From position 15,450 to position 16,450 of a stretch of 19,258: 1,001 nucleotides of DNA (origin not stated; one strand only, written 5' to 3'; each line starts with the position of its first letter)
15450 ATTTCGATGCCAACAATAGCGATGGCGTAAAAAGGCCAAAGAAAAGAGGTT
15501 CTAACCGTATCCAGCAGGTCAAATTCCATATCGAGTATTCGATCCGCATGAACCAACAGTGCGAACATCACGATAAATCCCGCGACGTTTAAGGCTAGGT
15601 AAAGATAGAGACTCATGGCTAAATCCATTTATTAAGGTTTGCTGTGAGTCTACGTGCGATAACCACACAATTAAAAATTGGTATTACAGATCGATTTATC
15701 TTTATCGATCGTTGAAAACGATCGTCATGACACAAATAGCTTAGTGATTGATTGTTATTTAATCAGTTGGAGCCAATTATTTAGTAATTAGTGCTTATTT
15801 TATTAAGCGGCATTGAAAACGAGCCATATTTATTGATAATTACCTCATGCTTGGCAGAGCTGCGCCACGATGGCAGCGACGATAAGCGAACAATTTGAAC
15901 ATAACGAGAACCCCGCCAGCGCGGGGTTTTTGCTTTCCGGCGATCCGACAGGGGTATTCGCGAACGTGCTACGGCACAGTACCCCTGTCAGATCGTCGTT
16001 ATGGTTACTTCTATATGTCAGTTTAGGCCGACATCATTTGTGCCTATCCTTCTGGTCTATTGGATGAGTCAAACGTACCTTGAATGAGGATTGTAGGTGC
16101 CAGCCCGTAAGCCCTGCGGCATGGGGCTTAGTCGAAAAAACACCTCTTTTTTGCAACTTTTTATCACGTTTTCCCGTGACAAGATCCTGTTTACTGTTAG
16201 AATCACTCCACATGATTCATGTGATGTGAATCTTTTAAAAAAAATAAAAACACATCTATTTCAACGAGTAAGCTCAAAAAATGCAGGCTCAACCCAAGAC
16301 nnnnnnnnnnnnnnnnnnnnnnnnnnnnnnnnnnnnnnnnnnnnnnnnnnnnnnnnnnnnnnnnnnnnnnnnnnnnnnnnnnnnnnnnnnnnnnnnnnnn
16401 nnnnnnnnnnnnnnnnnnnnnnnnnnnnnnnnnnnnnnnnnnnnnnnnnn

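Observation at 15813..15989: Promoter / ~90-nt untranslated transcript / strong terminator unit: candidate sRNA or relic pR'-tR' late leader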

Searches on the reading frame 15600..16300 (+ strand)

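Call 36: find_related_loci(query=L004:3320-3925:+, collection=viral_contigs, flank=2500)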
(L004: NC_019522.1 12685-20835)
Query L004:3320-3925:+ (201 aa) in viral_contigs; peptide patterns used: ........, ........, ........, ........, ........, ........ (x = any residue, [..] = any of these).
194 stretches matched a pattern; 180 encode a relative of the query (tblastn E <= 1e-3); the best 80 are kept; 80 distinct loci.
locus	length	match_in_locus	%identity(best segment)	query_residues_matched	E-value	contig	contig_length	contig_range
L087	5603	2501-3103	100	1-201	9e-138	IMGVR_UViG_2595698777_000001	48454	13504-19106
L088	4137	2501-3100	92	1-200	1e-128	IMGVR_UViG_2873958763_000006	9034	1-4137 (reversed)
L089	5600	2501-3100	92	1-200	2e-127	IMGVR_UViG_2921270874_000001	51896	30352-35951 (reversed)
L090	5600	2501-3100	92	1-200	1e-126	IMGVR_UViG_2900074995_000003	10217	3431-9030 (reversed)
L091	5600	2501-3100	90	1-200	3e-124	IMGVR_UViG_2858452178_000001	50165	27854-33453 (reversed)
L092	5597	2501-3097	91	1-200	4e-122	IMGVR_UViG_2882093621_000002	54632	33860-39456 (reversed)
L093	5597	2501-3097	80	1-199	2e-109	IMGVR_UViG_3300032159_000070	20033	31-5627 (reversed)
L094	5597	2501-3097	80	1-199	2e-109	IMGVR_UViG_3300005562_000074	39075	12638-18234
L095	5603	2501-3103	76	1-201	2e-108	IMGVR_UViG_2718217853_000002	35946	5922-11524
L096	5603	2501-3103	76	1-201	5e-108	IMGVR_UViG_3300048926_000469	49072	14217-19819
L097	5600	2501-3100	77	1-200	4e-108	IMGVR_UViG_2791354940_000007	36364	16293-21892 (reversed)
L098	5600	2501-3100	76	1-200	1e-107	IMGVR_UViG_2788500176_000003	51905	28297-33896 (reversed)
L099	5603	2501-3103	75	1-201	1e-106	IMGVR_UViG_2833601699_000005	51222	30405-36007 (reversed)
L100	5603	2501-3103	76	1-201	2e-108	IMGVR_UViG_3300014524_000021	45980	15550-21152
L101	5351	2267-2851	77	1-195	4e-104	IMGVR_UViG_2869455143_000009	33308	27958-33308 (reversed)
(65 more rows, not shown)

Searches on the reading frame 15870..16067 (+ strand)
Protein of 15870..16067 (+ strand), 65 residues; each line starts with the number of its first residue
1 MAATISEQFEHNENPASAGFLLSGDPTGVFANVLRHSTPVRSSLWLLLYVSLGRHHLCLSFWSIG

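Call 15: search_protein_families(library=phrogs, proteins=[window:15870-16067:+], max_evalue=0.01)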
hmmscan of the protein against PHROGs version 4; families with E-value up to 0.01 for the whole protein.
window:15870-16067:+ (65 aa): 0 families
